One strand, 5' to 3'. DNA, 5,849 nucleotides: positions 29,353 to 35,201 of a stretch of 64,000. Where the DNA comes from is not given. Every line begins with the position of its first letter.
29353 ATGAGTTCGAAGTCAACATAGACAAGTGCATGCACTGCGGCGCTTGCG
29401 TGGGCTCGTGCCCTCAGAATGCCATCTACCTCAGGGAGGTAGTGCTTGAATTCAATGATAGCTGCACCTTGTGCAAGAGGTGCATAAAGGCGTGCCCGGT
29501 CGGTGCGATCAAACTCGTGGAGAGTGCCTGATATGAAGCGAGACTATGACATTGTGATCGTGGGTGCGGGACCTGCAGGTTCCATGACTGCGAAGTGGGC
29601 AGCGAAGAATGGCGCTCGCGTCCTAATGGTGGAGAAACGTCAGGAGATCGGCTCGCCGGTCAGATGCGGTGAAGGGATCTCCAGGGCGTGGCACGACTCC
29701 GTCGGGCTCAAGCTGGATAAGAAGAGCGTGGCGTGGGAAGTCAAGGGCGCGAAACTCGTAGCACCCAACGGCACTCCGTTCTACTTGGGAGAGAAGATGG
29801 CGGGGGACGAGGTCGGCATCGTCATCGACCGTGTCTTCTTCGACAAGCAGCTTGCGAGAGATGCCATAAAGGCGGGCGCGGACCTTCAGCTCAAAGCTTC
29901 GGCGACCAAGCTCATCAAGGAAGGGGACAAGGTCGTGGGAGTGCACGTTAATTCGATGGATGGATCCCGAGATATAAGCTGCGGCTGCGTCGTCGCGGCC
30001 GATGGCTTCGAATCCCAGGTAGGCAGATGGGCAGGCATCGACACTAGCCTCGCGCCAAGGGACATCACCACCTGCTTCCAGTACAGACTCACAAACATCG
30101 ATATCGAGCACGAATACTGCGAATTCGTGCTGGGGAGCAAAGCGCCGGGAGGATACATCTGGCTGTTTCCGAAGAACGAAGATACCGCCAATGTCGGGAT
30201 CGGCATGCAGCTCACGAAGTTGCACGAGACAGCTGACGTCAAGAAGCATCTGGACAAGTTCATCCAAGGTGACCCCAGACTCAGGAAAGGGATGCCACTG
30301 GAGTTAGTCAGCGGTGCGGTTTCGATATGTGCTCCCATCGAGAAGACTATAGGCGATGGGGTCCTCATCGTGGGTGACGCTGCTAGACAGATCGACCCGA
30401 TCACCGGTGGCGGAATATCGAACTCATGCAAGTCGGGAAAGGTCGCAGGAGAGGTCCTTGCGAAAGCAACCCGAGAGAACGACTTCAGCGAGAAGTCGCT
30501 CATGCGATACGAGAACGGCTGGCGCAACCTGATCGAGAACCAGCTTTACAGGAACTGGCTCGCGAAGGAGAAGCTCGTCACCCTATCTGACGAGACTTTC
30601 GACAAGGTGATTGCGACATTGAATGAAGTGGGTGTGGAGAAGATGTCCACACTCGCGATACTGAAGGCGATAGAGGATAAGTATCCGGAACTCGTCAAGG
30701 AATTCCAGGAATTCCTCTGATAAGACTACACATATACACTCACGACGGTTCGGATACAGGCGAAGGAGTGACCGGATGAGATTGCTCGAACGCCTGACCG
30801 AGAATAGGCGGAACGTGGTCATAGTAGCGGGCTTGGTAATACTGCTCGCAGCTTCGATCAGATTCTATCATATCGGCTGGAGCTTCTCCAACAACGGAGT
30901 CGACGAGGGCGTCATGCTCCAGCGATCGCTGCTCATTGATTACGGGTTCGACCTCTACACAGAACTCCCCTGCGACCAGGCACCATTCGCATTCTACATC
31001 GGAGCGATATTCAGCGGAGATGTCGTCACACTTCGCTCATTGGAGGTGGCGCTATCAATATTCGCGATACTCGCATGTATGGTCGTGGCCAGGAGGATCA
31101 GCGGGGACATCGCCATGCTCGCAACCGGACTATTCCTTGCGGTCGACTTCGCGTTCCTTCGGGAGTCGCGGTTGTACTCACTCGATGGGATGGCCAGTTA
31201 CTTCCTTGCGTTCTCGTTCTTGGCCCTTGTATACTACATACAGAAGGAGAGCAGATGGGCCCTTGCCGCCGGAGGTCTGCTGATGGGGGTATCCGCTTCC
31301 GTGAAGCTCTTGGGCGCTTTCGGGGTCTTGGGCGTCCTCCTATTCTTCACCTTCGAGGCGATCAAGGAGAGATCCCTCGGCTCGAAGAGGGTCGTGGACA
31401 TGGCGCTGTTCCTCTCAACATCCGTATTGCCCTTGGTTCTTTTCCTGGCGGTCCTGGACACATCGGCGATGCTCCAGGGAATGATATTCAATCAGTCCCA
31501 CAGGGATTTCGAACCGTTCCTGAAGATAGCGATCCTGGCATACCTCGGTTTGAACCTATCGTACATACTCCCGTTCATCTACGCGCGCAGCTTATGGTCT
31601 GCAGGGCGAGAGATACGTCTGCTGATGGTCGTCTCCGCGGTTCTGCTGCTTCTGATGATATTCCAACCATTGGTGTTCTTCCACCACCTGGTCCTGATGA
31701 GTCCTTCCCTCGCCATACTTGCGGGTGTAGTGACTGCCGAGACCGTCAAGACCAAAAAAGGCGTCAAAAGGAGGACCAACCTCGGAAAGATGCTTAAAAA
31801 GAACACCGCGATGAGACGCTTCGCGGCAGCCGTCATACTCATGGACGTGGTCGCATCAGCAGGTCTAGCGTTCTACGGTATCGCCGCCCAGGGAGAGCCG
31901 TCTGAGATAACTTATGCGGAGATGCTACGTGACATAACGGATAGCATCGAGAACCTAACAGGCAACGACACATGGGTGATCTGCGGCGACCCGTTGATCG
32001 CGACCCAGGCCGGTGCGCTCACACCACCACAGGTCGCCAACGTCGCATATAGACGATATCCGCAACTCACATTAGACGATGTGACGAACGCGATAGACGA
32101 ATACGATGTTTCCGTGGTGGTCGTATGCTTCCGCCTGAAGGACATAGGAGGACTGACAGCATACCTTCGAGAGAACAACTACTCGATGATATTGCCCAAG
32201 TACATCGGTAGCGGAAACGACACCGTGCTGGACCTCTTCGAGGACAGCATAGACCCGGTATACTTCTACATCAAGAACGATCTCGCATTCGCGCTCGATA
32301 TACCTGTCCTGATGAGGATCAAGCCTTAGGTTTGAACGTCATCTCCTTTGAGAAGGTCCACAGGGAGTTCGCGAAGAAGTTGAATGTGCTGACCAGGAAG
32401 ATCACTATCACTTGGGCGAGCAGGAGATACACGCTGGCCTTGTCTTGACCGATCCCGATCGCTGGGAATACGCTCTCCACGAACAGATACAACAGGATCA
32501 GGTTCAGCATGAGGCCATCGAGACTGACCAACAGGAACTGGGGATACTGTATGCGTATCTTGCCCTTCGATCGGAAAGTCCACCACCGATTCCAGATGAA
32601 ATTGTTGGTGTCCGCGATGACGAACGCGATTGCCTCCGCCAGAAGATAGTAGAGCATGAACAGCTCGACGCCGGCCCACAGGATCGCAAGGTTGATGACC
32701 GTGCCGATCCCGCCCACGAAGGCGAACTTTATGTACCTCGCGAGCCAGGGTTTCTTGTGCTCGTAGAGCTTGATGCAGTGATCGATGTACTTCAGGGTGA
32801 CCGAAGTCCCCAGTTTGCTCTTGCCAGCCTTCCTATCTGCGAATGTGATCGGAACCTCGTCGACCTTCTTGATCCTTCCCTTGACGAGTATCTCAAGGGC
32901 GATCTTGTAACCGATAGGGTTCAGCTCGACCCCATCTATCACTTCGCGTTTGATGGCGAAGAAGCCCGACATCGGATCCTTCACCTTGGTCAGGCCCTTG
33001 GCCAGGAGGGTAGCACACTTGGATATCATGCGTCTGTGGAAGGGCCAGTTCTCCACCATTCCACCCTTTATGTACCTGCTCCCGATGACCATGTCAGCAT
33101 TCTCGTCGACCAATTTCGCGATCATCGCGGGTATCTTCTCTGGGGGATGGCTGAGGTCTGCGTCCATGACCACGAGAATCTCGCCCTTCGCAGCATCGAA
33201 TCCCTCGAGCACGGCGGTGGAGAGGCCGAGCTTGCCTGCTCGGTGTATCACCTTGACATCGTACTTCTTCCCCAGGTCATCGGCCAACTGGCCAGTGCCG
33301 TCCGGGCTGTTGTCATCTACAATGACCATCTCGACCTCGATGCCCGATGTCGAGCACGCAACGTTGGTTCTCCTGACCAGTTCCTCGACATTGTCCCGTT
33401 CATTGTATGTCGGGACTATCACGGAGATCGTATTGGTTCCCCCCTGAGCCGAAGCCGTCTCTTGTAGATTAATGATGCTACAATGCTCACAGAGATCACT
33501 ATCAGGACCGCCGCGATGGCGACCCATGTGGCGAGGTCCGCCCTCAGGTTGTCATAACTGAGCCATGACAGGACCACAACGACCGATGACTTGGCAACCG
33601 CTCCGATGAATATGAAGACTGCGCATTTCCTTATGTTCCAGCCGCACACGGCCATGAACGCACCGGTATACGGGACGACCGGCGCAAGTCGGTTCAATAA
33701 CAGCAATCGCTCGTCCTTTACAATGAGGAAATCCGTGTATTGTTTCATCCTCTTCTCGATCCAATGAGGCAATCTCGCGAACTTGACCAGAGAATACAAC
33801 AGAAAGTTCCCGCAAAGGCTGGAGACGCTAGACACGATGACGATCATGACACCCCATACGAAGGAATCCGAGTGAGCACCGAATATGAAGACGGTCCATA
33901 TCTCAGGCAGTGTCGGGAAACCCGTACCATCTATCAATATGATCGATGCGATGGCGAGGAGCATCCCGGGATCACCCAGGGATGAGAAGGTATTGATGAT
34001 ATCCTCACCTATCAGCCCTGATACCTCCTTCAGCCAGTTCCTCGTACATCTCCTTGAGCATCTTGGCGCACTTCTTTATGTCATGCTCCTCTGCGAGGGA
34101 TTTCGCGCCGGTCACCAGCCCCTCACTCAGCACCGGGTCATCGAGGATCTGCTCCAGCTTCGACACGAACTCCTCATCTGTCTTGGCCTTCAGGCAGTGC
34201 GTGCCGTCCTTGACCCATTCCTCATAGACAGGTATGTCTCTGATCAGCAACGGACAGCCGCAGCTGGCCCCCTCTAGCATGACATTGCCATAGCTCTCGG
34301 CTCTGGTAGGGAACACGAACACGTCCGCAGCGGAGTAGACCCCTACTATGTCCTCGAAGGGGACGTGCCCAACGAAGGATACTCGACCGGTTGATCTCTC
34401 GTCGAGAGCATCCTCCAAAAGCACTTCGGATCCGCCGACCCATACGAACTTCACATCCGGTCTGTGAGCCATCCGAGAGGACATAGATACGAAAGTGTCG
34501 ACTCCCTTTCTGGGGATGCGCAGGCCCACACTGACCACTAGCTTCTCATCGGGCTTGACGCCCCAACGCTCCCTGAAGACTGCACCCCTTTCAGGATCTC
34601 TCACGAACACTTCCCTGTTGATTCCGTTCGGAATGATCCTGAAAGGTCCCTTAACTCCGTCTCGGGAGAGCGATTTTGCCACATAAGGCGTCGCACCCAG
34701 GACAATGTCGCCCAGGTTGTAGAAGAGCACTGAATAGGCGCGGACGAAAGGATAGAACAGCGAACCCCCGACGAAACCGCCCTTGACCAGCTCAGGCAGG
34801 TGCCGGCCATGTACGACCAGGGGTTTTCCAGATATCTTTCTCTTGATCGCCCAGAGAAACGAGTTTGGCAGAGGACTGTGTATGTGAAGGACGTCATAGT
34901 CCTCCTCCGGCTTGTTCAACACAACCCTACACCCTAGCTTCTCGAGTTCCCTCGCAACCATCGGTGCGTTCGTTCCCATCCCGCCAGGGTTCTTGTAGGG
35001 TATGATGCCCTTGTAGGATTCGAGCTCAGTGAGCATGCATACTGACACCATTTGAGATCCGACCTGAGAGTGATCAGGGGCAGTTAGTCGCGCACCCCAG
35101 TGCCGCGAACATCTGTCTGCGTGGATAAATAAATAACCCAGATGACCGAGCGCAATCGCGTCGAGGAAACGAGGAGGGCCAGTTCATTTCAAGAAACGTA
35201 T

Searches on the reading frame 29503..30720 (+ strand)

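Call 11: search_protein_families(library=pfam, proteins=[window:29503-30720:+], max_evalue=0.001)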
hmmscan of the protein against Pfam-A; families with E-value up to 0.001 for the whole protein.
window:29503-30720:+ (405 aa): 13 families
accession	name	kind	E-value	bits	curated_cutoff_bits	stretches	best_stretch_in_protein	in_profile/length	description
PF22578.2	GGR_cat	-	2.1e-27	95.3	27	1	187-273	1-88/88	Geranylgeranyl reductase catalytic domain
PF01494.25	FAD_binding_3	-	9.6e-18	64.9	22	1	15-326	2-325/349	FAD binding domain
PF01266.30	DAO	-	5.3e-10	39.8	27.9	1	16-50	1-35/353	FAD dependent oxidoreductase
PF00890.30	FAD_binding_2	-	8.2e-10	38.9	20.4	1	16-63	1-48/414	FAD binding domain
PF12831.13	FAD_oxidored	-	4.4e-09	36.6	27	1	16-181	1-157/416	FAD dependent oxidoreductase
PF07992.20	Pyr_redox_2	-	6.8e-09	36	26.1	1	15-47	1-33/291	Pyridine nucleotide-disulphide oxidoreductase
PF03486.20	HI0933_like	-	2e-08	34.4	50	1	16-54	2-40/244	HI0933-like protein Rossmann domain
PF05834.18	Lycopene_cycl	-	1.7e-07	31.1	23.4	1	16-175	1-148/380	Lycopene cyclase protein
PF13450.12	NAD_binding_8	-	5.3e-06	27.1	21.9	1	19-50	1-32/68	NAD(P)-binding Rossmann-like domain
PF04820.20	Trp_halogenase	-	2.7e-05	23.7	21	0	16-58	1-45/458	Tryptophan halogenase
PF01946.23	Thi4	-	0.0001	22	26.2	1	15-52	18-56/235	Thi4 family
PF01134.28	GIDA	-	0.00016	21.3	22.1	1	16-149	1-133/391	Glucose inhibited division protein A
PF00070.33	Pyr_redox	-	0.0008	20.3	22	0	17-50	2-35/82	Pyridine nucleotide-disulphide oxidoreductase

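Call 55: search_protein_families(library=ncbifam, proteins=[window:29503-30720:+], max_evalue=0.00001)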
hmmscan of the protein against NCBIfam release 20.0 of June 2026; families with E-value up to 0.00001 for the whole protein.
window:29503-30720:+ (405 aa): 65 families (the best 25 are shown)
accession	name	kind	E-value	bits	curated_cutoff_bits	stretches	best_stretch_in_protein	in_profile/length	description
NF041160.1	DGGPL_Thplmales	equivalog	1.8e-126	422.2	780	1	14-403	3-394/396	digeranylgeranylglycerophospholipid reductase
TIGR02032.1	GG-red-SF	subfamily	2.9e-66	224.2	158.8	1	15-318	1-296/297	geranylgeranyl reductase family protein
NF041080.1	DGGGPL_reductase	equivalog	4.2e-47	161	580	1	15-341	2-333/447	digeranylgeranylglycerophospholipid reductase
NF041385.1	Dggglyphlred_Halo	equivalog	1.9e-35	122.2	700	1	11-383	1-379/405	digeranylgeranylglycerophospholipid reductase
TIGR02023.1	BchP-ChlP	subfamily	9.4e-30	103.9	343.3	1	15-378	1-354/388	geranylgeranyl diphosphate reductase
NF049967.1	QhpG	equivalog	1.2e-23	83.7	240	1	17-325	1-292/423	flavin-dependent monooxygenase QhpG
NF045655.1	MkRedMenJ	equivalog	6.6e-21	74.7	700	1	11-330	1-326/406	menaquinone reductase MenJ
NF004834.1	PRK06185.1-3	subfamily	6.8e-18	64.7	500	1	127-182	126-181/420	FAD-dependent oxidoreductase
NF004835.0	PRK06185.1-4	equivalog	3.9e-16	58.9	601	0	126-181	128-183/411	FAD-dependent oxidoreductase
TIGR01988.1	Ubi-OHases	subfamily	4.9e-16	58.5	224.65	0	281-341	274-335/387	ubiquinone biosynthesis hydroxylase, UbiH/UbiF/VisC/COQ6 family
NF004833.1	PRK06185.1-1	subfamily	1.6e-15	56.8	488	1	17-185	5-180/403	FAD-dependent oxidoreductase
TIGR02028.1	ChlP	equivalog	3.9e-15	55.5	505.3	1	17-343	3-330/398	geranylgeranyl reductase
NF038171.1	maturase_LodB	equivalog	2.9e-14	52.9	400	1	16-340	1-330/361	lysine-epsilon-oxidase maturase LodB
NF007542.0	PRK10157.1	subfamily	7.8e-14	51.2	610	1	15-363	6-371/428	FAD-dependent oxidoreductase FixC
NF005951.1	PRK08020.1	equivalog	1.2e-12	47.3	590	1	102-338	100-333/388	3-demethoxyubiquinol 3-hydroxylase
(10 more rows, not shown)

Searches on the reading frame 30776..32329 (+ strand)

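Call 55: search_protein_families(library=ncbifam, proteins=[window:30776-32329:+], max_evalue=0.00001)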
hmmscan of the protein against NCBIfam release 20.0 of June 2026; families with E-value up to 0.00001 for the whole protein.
window:30776-32329:+ (517 aa): 0 families

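Call 64: search_protein_families(library=pfam, proteins=[window:30776-32329:+], max_evalue=0.00001)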
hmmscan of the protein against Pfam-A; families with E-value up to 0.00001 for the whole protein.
window:30776-32329:+ (517 aa): 1 family
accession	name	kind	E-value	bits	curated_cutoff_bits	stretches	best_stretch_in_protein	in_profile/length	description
PF02366.24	PMT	-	5.8e-09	36.3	22.7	1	80-226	79-236/245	Dolichyl-phosphate-mannose-protein mannosyltransferase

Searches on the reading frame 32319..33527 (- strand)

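Call 55: search_protein_families(library=ncbifam, proteins=[window:32319-33527:-], max_evalue=0.00001)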
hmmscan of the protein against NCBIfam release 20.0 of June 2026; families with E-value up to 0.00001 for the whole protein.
window:32319-33527:- (402 aa): 16 families
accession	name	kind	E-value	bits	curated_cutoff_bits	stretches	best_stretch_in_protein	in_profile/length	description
NF007986.1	PRK10714.1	equivalog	2.3e-23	82.7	529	1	32-240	6-211/316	undecaprenyl-phosphate 4-deoxy-4-formamido-L-arabinose transferase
TIGR04182.1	glyco_TIGR04182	equivalog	5.8e-22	78.4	325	1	34-240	2-202/293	S-layer glycoprotein N-glycosyltransferase AglJ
NF047588.1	GlcsyltransPgfSStrep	equivalog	9.8e-19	67.7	500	1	34-270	3-234/308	glycosyltransferase PgfS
NF041391.1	DPhHxTase_Halo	equivalog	2.3e-15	56.2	375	1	40-239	3-192/213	dolichyl-phosphate hexose transferase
NF058614.1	PPMAGASynPpgS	equivalog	7.1e-15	55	370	1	36-228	4-195/226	polyprenyl-phospho-N-acetylgalactosaminyl synthase PpgS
NF010496.0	PRK13915.1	equivalog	6.5e-14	51.7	262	1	23-215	23-224/307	glucosyl-3-phosphoglycerate synthase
TIGR03937.1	PgaC_IcaA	equivalog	8.7e-14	51.3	422.3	1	24-142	37-153/407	poly-beta-1,6-N-acetyl-D-glucosamine synthase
TIGR04283.1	glyco_like_mftF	equivalog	1.1e-11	44.7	182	1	34-144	1-101/221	TIGR04283 family arsenosugar biosynthesis glycosyltransferase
NF041875.1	EPS_EpsD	equivalog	1.6e-11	44.2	370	1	34-180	1-148/325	exopolysaccharide biosynthesis glycosyltransferase EpsD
TIGR03965.1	mycofact_glyco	equivalog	1.2e-10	40.9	280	1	28-147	71-187/467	mycofactocin biosynthesis glycosyltransferase MftF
TIGR03469.1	HpnB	hypoth_equivalog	4.4e-10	39.1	379.25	1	24-147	36-168/386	hopene-associated glycosyltransferase HpnB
NF007482.0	PRK10073.1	equivalog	2.8e-09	36.4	423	1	31-138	5-109/334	glycosyltransferase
NF047683.1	TeichurnBiosyTuaG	equivalog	2.5e-08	33.9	400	1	32-137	6-109/252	teichuronic acid biosynthesis protein TuaG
NF038302.1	EPS_HpsE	equivalog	1.5e-07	30.7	300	1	34-125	3-97/307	hormogonium polysaccharide biosynthesis glycosyltransferase HpsE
NF041394.1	GtaseAglG_Halo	equivalog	6.1e-07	29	440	1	34-144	3-112/304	glucosyl-dolichyl phosphate glucuronosyltransferase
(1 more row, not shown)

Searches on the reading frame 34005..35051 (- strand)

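Call 64: search_protein_families(library=pfam, proteins=[window:34005-35051:-], max_evalue=0.00001)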
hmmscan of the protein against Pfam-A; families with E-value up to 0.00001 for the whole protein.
window:34005-35051:- (348 aa): 5 families
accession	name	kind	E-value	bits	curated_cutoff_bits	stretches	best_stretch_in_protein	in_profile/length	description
PF13692.12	Glyco_trans_1_4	-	2.6e-22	80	27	1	170-305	2-142/142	Glycosyl transferases group 1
PF00534.26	Glycos_transf_1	-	9.1e-22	77.8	26.4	1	160-313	6-166/172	Glycosyl transferases group 1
PF13439.12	Glyco_transf_4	-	3.3e-13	50.5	28.5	1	49-147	70-169/170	Glycosyltransferase Family 4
PF13524.12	Glyco_trans_1_2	-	7.6e-10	39.4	25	1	194-327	9-137/144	Glycosyl transferase-like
PF13579.12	Glyco_trans_4_4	-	1.7e-07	32.1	29.7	0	48-143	68-158/158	Glycosyl transferase 4-like domain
